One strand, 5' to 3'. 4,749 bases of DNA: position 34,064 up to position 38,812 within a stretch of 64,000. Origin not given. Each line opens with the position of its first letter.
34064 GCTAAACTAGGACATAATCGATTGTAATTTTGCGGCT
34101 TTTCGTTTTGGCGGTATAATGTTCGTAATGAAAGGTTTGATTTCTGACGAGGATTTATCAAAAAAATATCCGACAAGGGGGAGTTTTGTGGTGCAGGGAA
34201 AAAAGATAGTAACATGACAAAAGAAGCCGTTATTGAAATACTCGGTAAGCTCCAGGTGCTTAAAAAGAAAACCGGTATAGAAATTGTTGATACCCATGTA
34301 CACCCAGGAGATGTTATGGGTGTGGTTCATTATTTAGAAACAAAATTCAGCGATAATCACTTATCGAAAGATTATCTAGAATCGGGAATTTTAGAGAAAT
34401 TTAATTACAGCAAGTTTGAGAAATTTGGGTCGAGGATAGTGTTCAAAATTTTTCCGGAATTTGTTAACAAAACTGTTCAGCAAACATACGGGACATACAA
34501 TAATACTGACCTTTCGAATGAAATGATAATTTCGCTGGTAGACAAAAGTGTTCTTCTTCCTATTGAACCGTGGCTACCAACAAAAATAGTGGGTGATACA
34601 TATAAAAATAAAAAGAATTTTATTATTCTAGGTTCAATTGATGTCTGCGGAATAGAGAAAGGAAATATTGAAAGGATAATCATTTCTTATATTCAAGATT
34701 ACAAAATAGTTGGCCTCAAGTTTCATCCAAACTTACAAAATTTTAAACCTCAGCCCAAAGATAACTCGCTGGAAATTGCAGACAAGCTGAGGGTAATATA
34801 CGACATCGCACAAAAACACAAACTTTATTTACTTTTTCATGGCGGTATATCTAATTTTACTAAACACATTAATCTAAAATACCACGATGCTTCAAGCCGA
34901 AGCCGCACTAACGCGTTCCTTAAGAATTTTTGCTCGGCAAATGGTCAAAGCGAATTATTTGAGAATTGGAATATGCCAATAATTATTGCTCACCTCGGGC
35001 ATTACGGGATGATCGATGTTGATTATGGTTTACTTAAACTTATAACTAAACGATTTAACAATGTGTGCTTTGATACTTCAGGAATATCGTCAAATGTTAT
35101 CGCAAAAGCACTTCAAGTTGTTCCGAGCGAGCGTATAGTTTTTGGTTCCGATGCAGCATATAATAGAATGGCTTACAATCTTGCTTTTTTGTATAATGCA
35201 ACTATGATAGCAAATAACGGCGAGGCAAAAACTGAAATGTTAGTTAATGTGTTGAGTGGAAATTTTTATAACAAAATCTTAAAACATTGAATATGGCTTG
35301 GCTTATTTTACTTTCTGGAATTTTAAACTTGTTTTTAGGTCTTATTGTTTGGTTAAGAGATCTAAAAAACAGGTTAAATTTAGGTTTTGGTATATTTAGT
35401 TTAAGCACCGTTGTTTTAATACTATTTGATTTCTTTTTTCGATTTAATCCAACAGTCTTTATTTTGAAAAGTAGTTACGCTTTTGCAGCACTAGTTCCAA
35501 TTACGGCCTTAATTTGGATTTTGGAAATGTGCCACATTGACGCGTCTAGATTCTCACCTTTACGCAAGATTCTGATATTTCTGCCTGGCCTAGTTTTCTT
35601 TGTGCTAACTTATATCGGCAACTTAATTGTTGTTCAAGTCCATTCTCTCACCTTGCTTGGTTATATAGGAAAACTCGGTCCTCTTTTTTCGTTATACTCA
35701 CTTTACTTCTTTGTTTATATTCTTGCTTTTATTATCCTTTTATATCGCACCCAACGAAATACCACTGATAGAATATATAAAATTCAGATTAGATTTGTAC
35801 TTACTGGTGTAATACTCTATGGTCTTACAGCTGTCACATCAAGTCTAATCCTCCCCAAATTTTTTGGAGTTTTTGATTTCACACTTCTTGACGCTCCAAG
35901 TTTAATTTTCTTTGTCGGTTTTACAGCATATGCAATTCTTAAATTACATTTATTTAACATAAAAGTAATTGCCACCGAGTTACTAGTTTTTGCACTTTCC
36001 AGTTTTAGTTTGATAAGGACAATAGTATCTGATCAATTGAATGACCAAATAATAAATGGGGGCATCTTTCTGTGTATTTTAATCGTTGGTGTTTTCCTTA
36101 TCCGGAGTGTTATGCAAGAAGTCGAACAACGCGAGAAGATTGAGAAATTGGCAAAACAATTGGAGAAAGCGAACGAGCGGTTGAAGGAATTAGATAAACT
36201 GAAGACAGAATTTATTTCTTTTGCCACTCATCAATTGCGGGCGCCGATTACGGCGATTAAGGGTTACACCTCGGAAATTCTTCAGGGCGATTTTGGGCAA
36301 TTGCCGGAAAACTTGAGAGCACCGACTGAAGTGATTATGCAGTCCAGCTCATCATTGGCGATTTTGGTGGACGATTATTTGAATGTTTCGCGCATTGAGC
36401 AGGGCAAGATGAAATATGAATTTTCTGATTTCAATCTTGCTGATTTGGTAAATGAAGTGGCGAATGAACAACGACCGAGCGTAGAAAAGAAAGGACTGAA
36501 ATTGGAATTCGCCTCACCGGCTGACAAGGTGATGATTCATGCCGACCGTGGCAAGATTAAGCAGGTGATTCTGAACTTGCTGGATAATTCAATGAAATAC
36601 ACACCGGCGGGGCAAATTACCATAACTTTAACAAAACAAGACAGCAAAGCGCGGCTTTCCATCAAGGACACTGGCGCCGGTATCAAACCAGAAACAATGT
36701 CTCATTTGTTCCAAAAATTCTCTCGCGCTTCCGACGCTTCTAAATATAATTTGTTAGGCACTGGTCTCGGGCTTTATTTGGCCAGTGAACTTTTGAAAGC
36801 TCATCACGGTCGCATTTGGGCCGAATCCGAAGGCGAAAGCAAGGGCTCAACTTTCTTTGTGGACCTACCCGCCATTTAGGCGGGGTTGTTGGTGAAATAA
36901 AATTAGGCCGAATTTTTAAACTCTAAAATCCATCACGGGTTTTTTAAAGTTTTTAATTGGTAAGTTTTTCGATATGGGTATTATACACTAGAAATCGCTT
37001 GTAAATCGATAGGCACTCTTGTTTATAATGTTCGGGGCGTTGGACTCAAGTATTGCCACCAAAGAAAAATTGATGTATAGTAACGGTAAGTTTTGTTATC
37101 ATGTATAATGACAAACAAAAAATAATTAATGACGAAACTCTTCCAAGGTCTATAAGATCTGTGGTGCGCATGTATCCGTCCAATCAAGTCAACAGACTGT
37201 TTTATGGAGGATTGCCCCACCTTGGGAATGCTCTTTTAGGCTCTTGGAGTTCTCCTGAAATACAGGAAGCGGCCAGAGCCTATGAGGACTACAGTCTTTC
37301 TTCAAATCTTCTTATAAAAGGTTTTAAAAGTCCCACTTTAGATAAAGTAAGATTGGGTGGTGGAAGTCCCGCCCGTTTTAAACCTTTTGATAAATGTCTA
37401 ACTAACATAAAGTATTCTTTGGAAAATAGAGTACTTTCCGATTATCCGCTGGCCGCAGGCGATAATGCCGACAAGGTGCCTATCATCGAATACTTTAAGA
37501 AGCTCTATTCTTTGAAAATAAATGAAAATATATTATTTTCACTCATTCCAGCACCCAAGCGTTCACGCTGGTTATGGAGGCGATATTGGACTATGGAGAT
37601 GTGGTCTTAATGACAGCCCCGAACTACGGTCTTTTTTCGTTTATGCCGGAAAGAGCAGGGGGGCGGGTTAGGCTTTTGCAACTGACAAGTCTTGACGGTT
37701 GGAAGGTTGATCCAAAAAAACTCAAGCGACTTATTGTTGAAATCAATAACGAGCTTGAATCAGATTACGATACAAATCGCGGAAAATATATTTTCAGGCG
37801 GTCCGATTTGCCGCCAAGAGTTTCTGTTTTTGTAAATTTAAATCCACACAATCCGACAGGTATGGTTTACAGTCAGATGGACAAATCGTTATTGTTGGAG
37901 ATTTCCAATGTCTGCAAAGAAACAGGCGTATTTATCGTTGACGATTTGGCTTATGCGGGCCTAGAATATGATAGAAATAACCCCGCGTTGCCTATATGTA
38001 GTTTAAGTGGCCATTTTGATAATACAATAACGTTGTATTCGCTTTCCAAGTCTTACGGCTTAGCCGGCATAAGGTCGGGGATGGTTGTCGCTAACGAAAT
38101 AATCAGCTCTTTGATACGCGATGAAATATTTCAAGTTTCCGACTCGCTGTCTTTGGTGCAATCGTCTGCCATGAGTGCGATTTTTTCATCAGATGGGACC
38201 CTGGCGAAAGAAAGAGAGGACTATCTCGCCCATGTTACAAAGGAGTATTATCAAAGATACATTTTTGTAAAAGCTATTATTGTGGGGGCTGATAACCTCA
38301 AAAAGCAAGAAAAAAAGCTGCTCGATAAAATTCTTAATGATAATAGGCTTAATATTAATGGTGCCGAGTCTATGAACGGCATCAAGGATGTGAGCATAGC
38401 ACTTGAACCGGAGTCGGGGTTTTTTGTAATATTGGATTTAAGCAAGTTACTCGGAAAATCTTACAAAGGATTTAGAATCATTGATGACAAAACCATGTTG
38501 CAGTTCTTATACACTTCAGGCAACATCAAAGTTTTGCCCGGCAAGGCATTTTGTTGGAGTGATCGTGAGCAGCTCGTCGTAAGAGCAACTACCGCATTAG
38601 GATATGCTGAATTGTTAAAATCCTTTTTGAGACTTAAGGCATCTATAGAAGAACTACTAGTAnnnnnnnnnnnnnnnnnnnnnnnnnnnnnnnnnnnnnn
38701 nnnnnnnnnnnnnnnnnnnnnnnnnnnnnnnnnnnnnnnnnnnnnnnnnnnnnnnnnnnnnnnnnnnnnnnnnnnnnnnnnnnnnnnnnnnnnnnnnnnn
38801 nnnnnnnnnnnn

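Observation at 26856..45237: Lower-GC accessory island of phosphotransfer and ATP-grasp enzymes tied together by shared cis elements (candidate co-regulated small-molecule pathway)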

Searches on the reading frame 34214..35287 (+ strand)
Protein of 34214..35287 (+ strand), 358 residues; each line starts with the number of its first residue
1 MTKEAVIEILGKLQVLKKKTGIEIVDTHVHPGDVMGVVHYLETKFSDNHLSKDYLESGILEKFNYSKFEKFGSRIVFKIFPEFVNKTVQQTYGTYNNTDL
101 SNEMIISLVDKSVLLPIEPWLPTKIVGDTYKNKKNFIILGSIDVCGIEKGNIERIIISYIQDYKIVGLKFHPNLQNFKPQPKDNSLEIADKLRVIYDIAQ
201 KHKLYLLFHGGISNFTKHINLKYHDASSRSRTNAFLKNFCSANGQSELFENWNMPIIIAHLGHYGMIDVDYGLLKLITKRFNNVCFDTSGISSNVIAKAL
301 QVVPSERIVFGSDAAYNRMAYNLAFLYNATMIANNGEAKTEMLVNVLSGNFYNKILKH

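Call 4: search_protein_families(library=pfam, proteins=[window:34214-35287:+], max_evalue=0.01)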
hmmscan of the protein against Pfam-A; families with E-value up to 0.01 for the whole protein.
window:34214-35287:+ (358 aa): 1 family
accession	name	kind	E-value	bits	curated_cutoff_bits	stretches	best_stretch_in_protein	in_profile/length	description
PF04909.20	Amidohydro_2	-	7.5e-12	46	26.4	1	139-332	81-265/289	Amidohydrolase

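Call 31: search_protein_families(library=ncbifam, proteins=[window:34214-35287:+], max_evalue=0.001)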
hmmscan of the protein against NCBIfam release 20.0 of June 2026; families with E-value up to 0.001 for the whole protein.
window:34214-35287:+ (358 aa): 0 families

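Call 32: search_protein_families(library=padloc, proteins=[window:34214-35287:+], max_evalue=0.01)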
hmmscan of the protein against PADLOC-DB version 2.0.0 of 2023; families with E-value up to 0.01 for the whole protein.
window:34214-35287:+ (358 aa): 0 families

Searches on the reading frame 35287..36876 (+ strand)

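Call 4: search_protein_families(library=pfam, proteins=[window:35287-36876:+], max_evalue=0.01)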
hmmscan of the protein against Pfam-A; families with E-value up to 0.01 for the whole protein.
window:35287-36876:+ (530 aa): 5 families
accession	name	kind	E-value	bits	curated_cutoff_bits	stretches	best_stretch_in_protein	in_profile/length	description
PF02518.31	HATPase_c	-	4.4e-26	91.9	26.4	1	420-528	2-108/111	Histidine kinase-, DNA gyrase B-, and HSP90-like ATPase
PF00512.31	HisKA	-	1e-11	45.2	26.9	1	306-373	2-66/66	His Kinase A (phospho-acceptor) domain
PF13589.12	HATPase_c_3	-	6.2e-07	30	25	1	425-504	4-85/137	Histidine kinase-, DNA gyrase B-, and HSP90-like ATPase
PF04977.20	DivIC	-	0.0066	16.7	28.9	0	260-304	1-45/80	Septum formation initiator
PF13581.12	HATPase_c_2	-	0.0091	16.4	27.4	0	437-504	49-110/127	Histidine kinase-like ATPase domain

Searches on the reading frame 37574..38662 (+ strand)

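Call 4: search_protein_families(library=pfam, proteins=[window:37574-38662:+], max_evalue=0.01)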
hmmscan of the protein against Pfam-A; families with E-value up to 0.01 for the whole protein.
window:37574-38662:+ (363 aa): 1 family
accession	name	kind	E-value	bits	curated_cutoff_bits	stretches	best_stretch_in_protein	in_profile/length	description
PF00155.27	Aminotran_1_2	-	4.7e-25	89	19.7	1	5-328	88-338/361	Aminotransferase class I and II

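Call 31: search_protein_families(library=ncbifam, proteins=[window:37574-38662:+], max_evalue=0.001)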
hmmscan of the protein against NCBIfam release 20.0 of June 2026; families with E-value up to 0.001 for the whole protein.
window:37574-38662:+ (363 aa): 62 families (the best 25 are shown)
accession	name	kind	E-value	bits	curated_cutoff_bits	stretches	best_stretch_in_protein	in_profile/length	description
NF041364.1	GntC_guanitoxin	equivalog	4.1e-23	81.9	415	2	82-182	134-230/356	guanitoxin biosynthesis PLP-dependent (S)-gamma-hydroxy-L-arginine cyclodehydratase GntC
NF004975.0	PRK06348.1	equivalog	5.3e-20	71.7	549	1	89-236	169-304/384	pyridoxal phosphate-dependent aminotransferase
NF004621.0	PRK05957.1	equivalog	4.2e-19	68.5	498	1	82-188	160-265/389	pyridoxal phosphate-dependent aminotransferase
NF005593.0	PRK07324.1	equivalog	4.3e-19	68.8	476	1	90-182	161-245/373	aminotransferase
NF006756.0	PRK09276.1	subfamily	8.5e-18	64.4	507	1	3-217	112-298/387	LL-diaminopimelate aminotransferase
TIGR03947.1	viomycin_VioD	equivalog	3.8e-17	62.2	390.9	1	84-186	144-242/359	capreomycidine synthase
NF005744.0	PRK07568.1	subfamily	1.4e-16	60.3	389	1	55-231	137-300/398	pyridoxal phosphate-dependent aminotransferase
NF006604.0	PRK09148.1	equivalog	1.8e-16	60.2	648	1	81-217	165-298/406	LL-diaminopimelate aminotransferase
NF041091.1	asp_aminotase_Arch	equivalog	2.5e-16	59.5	550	1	78-260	156-340/376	aspartate aminotransferase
NF004770.0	PRK06108.1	subfamily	3e-16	59.2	422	1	85-214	173-300/396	pyridoxal phosphate-dependent aminotransferase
NF005588.0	PRK07309.1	equivalog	9.6e-16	57.6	576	1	89-218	173-297/391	pyridoxal phosphate-dependent aminotransferase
NF006387.0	PRK08636.1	equivalog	2.3e-15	56.5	675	1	2-182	113-272/403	LL-diaminopimelate aminotransferase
TIGR03540.1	DapC_direct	equivalog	2.5e-15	56.3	593.25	1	84-215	167-294/383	LL-diaminopimelate aminotransferase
NF005817.0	PRK07683.1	equivalog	3.8e-15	55.5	575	1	84-221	163-296/387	aminotransferase A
NF004611.0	PRK05942.1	equivalog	9.5e-15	54.4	628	1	86-230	174-307/394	aspartate aminotransferase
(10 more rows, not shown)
